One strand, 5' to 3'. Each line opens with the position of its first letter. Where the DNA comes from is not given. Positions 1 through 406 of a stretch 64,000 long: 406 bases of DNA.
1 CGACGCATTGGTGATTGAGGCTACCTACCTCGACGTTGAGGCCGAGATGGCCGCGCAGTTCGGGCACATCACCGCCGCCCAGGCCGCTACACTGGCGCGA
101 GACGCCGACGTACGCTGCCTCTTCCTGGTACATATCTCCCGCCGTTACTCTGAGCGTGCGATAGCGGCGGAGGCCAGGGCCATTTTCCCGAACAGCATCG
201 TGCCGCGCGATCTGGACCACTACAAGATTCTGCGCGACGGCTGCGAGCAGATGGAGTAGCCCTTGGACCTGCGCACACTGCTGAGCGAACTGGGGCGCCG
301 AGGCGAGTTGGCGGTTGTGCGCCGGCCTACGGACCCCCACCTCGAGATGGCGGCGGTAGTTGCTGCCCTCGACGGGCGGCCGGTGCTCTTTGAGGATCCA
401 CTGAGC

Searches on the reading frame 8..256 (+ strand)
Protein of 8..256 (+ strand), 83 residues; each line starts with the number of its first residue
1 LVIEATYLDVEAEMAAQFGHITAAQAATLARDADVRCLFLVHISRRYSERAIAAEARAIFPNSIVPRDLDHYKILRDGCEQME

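Call 4: search_protein_families(library=pfam, proteins=[window:8-256:+], max_evalue=0.01)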
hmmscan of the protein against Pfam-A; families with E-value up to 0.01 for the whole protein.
window:8-256:+ (83 aa): 0 families

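Call 5: search_protein_families(library=ncbifam, proteins=[window:8-256:+], max_evalue=0.01)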
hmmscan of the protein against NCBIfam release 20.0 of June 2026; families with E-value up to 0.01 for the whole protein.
window:8-256:+ (83 aa): 8 families
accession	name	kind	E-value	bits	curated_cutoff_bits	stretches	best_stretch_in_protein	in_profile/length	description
TIGR02651.1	RNase_Z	equivalog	2.8e-18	66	292.95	1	1-74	226-302/302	ribonuclease Z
NF000805.0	PRK00055.2-3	equivalog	1.1e-17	64.3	416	1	1-71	225-297/307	ribonuclease Z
NF000801.0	PRK00055.1-3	equivalog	1.8e-17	63.4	252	1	2-74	230-303/307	ribonuclease Z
NF000804.0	PRK00055.2-1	equivalog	4.9e-14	52.1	402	1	1-76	225-301/306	ribonuclease Z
NF002558.0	PRK02126.1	subfamily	5.4e-14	51.9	315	1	1-64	271-336/345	ribonuclease Z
NF000800.0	PRK00055.1-1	equivalog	1.4e-11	44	398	1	1-73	229-304/305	ribonuclease Z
TIGR02649.1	true_RNase_BN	exception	8.6e-10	38.1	563.7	1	1-70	228-300/304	ribonuclease BN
NF041851.1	cyc_nuc_deg_phdiest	equivalog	1.2e-05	24.9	400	1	2-62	181-240/253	cyclic nucleotide-degrading phosphodiesterase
